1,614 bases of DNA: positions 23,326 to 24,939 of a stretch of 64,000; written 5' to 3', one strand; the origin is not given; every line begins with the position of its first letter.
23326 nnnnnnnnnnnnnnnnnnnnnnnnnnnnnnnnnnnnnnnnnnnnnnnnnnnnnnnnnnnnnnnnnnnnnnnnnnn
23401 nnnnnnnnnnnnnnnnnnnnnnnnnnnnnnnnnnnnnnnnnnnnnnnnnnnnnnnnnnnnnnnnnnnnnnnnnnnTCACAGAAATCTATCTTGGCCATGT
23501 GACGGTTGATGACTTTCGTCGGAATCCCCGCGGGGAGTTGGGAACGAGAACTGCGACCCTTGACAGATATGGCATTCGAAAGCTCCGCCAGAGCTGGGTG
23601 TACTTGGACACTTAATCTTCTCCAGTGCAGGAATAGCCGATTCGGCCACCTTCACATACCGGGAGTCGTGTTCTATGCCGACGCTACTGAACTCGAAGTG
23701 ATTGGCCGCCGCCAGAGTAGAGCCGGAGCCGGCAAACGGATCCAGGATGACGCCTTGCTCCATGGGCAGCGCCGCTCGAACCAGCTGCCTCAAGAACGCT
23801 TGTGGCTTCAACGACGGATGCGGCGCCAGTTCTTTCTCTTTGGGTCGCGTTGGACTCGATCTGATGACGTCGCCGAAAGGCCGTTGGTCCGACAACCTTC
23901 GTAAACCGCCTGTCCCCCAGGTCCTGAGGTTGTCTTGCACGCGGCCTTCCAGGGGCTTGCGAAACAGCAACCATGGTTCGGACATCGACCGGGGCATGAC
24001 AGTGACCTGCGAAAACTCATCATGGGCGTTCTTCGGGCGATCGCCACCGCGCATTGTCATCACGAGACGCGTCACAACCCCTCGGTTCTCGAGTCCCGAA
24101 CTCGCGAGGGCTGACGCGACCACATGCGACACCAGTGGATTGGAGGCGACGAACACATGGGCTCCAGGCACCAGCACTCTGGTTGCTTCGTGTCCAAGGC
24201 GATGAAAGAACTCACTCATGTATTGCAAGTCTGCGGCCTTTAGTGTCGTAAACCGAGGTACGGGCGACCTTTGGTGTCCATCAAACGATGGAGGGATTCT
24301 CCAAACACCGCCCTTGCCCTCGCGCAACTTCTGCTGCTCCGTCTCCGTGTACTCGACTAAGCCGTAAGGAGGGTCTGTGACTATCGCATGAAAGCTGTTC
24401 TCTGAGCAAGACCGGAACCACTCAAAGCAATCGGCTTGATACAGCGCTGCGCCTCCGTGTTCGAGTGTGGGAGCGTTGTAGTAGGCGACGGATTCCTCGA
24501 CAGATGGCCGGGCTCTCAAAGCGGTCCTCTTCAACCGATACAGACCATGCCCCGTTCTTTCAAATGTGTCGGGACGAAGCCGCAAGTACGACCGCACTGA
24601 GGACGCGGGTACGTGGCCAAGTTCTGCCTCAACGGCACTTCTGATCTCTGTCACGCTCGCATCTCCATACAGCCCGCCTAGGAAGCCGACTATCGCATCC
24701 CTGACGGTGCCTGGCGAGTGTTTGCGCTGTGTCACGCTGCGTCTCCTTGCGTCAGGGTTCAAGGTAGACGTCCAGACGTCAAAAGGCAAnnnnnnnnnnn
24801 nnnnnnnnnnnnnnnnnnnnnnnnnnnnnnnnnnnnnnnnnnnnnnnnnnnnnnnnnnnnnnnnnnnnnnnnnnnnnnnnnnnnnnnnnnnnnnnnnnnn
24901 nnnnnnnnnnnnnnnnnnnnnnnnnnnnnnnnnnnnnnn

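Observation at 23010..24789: Low-GC Type II R-M pair: PD-ExK endonuclease convergent with, and overlapping, a beta-class MTase carrying an N-terminal extension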

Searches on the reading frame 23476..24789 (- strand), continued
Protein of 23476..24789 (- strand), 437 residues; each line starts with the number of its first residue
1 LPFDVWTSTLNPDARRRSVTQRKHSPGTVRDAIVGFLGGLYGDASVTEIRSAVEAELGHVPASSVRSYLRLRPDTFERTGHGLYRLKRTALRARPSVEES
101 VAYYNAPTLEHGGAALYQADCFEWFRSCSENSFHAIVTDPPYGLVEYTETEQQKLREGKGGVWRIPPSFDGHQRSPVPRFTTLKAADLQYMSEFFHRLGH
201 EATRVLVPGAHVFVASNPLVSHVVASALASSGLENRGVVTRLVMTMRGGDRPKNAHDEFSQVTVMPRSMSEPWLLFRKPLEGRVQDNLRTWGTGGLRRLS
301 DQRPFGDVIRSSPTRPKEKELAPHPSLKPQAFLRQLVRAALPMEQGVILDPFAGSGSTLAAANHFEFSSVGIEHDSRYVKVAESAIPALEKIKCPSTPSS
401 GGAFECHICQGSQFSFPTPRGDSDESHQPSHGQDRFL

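Call 15: find_encoding_contigs(protein=P0193, flank=6000, max_places=3)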
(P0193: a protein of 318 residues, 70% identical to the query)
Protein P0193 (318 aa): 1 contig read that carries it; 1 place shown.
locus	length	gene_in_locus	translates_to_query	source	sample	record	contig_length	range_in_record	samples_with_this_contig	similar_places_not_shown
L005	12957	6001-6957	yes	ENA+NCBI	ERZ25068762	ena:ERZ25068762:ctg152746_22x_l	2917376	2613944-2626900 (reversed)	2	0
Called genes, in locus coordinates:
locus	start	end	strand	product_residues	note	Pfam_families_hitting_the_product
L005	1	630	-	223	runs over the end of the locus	PF01325:Fe_dep_repress, PF02742:Fe_dep_repr_C, PF04023:FeoA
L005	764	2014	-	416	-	PF13103:TonB_2, PF03544:TonB_C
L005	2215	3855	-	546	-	PF00118:Cpn60_TCP1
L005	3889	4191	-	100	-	PF00166:Cpn10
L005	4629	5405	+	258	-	PF00378:ECH_1, PF16113:ECH_2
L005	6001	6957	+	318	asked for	PF01555:N6_N4_Mtase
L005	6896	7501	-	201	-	-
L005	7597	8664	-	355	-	PF04607:RelA_SpoT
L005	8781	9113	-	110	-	PF07045:DUF1330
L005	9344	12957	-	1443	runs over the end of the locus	PF00270:DEAD, PF04851:ResIII (weak), PF00271:Helicase_C, PF19306:WHD_Lhr, PF08494:DEAD_assoc, PF09339:HTH_IclR (faint), PF23235:WHD_3rd_Lhr, PF23234:WHD_4th_Lhr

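Call 47: predict_structure(alignment_id=A3)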
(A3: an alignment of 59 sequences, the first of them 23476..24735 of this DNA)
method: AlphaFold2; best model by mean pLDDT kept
length: 419 residues; sequences in the alignment: 59
mean_pLDDT: 75.5   pTM: 0.64
mean pLDDT of the five models: 75.5, 74.6, 74.5, 73.7, 71.0
residues with pLDDT >= 90: 184; 70-90: 87; 50-70: 46; < 50: 102
segments of 3 or more residues with pLDDT < 50: 72-84, 125-128, 142-163, 227-235, 243-250, 379-419
pLDDT, mean of each block of 10 residues (from residue 1): 78 92 89 96 93 92 92 43 59 96 91 96 57 64 41 36 60 89 97 91 90 96 62 48 40 87 92 88 61 77 85 91 93 93 97 93 95 75 36 37 39 41
secondary structure, 60 per line:
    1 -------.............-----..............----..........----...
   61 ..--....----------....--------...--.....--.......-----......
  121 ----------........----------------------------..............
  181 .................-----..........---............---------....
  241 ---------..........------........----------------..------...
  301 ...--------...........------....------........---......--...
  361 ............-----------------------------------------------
elements in order: H8-20 H28-39 H44-53 E58-62 E65-68 H79-82 E91-93 E96-100 H103-109 E115-120 H131-138 H167-187 E188-197 H203-212 E216-227 H237-240 E250-259 H266-273 H298-303 H312-322 E329-332 H339-346 E350-355 H358-372

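Call 52: search_solved_structures(query=window:23476-24735:-, max_evalue=0.001)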
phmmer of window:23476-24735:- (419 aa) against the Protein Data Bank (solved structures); distinct sequences matched with E-value up to 0.001: 9.
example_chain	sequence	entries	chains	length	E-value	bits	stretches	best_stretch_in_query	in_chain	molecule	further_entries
6pbd_A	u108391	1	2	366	4.4e-08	35.7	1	305-371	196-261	Modification methylase CcrMI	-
5hek_A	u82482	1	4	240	1.1e-07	34.3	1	301-367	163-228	Adenine specific DNA methyltransferase (DpnA)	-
5hfj_A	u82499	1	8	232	1.2e-07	34.3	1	293-366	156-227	Adenine specific DNA methyltransferase (DpnA)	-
8s9m_A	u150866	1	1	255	1.6e-07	33.9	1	294-367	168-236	DNA cytosine-N4 methyltransferase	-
8s9n_A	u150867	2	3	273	1.7e-07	33.7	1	291-367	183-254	DNA cytosine-N4 methyltransferase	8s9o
2zie_A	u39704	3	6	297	2.4e-07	33.3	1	304-366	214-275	Putative modification methylase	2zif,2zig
8urk_A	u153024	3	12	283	1.7e-06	30.5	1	298-376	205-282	Methyltransferase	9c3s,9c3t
9c3u_A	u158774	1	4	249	7.4e-06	28.4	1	298-370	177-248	Methyltransferase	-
1g60_A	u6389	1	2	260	0.00043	22.5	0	304-371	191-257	Adenine-specific Methyltransferase MboIIA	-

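Call 55: find_encoding_contigs(protein=P0122, flank=1500, max_places=1)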
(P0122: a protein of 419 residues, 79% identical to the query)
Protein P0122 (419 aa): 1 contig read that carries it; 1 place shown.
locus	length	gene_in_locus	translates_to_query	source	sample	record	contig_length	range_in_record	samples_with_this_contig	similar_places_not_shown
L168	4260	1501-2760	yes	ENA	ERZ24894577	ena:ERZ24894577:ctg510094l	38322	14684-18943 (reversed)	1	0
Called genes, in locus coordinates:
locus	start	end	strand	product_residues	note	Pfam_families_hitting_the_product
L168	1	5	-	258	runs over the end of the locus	PF00106:adh_short, PF08659:KR, PF01370:Epimerase (weak), PF13561:adh_short_C2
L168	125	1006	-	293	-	PF01694:Rhomboid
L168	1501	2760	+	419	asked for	PF01170:UPF0020 (faint), PF01555:N6_N4_Mtase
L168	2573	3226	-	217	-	-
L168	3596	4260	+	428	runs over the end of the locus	-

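Call 56: find_encoding_contigs(protein=P0123, flank=1500, max_places=1)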
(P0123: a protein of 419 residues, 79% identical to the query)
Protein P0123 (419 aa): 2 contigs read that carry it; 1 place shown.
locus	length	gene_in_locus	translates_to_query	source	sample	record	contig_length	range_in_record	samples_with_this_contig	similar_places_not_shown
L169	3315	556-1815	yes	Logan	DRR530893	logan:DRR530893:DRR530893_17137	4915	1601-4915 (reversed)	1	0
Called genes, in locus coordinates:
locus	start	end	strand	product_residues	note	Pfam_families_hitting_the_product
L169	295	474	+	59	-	-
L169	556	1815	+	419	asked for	PF01555:N6_N4_Mtase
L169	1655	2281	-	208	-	-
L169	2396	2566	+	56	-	-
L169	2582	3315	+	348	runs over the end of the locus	PF16263:DUF4917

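Call 57: find_encoding_contigs(protein=P0125, flank=1500, max_places=1)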
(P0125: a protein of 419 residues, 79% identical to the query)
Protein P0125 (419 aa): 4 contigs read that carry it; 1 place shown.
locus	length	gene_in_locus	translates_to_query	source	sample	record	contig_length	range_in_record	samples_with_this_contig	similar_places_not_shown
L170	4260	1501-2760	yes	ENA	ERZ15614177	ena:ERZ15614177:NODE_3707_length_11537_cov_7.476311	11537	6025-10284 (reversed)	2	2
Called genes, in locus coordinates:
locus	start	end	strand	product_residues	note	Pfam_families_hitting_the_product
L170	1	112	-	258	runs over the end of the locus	PF00106:adh_short, PF08659:KR, PF01370:Epimerase (weak), PF13561:adh_short_C2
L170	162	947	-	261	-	PF01694:Rhomboid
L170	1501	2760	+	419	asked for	PF01555:N6_N4_Mtase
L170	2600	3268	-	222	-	-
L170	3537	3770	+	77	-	PF09954:DUF2188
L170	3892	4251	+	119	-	PF13650:Asp_protease_2 (weak), PF13975:gag-asp_proteas (weak)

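Call 58: find_encoding_contigs(protein=P0126, flank=1500, max_places=1)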
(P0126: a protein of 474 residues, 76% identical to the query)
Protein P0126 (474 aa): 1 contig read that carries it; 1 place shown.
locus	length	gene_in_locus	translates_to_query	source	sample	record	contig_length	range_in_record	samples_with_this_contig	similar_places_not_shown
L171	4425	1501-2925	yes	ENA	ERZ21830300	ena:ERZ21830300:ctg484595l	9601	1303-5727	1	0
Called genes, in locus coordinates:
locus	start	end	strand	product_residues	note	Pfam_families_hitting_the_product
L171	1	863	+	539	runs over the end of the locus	PF07669:Eco57I (weak)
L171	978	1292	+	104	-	-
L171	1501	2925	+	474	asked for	PF01555:N6_N4_Mtase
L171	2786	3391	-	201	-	-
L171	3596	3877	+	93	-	-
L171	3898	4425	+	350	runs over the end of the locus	PF16263:DUF4917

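Call 61: fold_search(model_id=the predicted structure, library=pdb)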
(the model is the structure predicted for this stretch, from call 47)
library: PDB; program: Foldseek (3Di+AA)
matches with E <= 10: 1307; with E <= 0.001: 170
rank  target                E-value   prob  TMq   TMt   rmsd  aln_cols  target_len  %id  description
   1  8s9m                  1.3e-14  1.00  0.41  0.67   6.5       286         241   23  DNA cytosine-N4 methyltransferase (residues 79-324) from the Bdelloid rotifer Adineta vaga (released 2023-08-02)
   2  2zif_A                2.4e-14  1.00  0.43  0.73   5.3       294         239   21  Crystal Structure of TTHA0409, Putative DNA Modification Methylase from Thermus thermophilus HB8- Complexed with S-Ade (released 2008-07-29)
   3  2zie_B                2.5e-14  1.00  0.42  0.72   5.2       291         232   21  Crystal Structure of TTHA0409, Putatative DNA Modification Methylase from Thermus thermophilus HB8- Selenomethionine d (released 2008-07-29)
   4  8s9o_B                5.0e-14  1.00  0.41  0.73   6.1       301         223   20  DNA cytosine-N4 methyltransferase (residues 61-324) from the Bdelloid rotifer Adineta vaga - P1 crystal form (released 2023-08-02)
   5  8s9o_A                6.0e-14  1.00  0.43  0.74   4.7       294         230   21  DNA cytosine-N4 methyltransferase (residues 61-324) from the Bdelloid rotifer Adineta vaga - P1 crystal form (released 2023-08-02)
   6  8s9n                  9.0e-14  1.00  0.40  0.70   6.2       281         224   22  DNA cytosine-N4 methyltransferase (residues 61-324) from the Bdelloid rotifer Adineta vaga - C2 crystal form (released 2023-08-02)
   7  2zif_B                1.4e-13  1.00  0.43  0.72   4.0       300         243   19  Crystal Structure of TTHA0409, Putative DNA Modification Methylase from Thermus thermophilus HB8- Complexed with S-Ade (released 2008-07-29)
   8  2zig_A                1.4e-13  1.00  0.41  0.70   5.8       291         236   21  Crystal Structure of TTHA0409, Putative DNA Modification Methylase from Thermus thermophilus HB8 (released 2008-07-29)
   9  2zig_B                1.9e-13  1.00  0.40  0.69   5.2       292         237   20  Crystal Structure of TTHA0409, Putative DNA Modification Methylase from Thermus thermophilus HB8 (released 2008-07-29)
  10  6pbd_A                2.7e-13  1.00  0.45  0.53   7.3       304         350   20  DNA N6-Adenine Methyltransferase CcrM In Complex with Double-Stranded DNA Oligonucleotide Containing Its Recognition S (released 2019-10-23)
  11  2zie_A                3.7e-13  1.00  0.40  0.71   6.0       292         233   20  Crystal Structure of TTHA0409, Putatative DNA Modification Methylase from Thermus thermophilus HB8- Selenomethionine d (released 2008-07-29)
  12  6pbd_B                5.5e-13  1.00  0.46  0.58   5.2       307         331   18  DNA N6-Adenine Methyltransferase CcrM In Complex with Double-Stranded DNA Oligonucleotide Containing Its Recognition S (released 2019-10-23)
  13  5hfj_E                1.4e-11  1.00  0.36  0.73   5.4       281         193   16  crystal structure of M1.HpyAVI-SAM complex (released 2016-11-16)
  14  9c3u_A                1.5e-11  1.00  0.44  0.71   5.8       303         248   19  Crystal structure of DNA N6-Adenine Methyltransferase M.BceJIV from Burkholderia cenocepacia in complex with duplex DN (released 2024-09-11)
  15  5hfj_C                1.5e-11  1.00  0.38  0.74   5.4       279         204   16  crystal structure of M1.HpyAVI-SAM complex (released 2016-11-16)
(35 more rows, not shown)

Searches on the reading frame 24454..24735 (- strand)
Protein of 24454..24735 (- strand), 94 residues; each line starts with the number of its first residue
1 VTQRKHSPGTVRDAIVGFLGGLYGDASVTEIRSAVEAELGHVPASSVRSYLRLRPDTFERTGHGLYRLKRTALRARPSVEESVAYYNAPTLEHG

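Call 37: search_protein_families(library=pfam, proteins=[window:24454-24735:-], max_evalue=10)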
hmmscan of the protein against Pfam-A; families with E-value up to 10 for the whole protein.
seq(94 aa): 1 family
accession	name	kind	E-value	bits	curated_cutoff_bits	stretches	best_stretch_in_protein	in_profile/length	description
PF04214.18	DUF411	-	0.046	13.9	27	1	40-56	16-32/48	Protein of unknown function, DUF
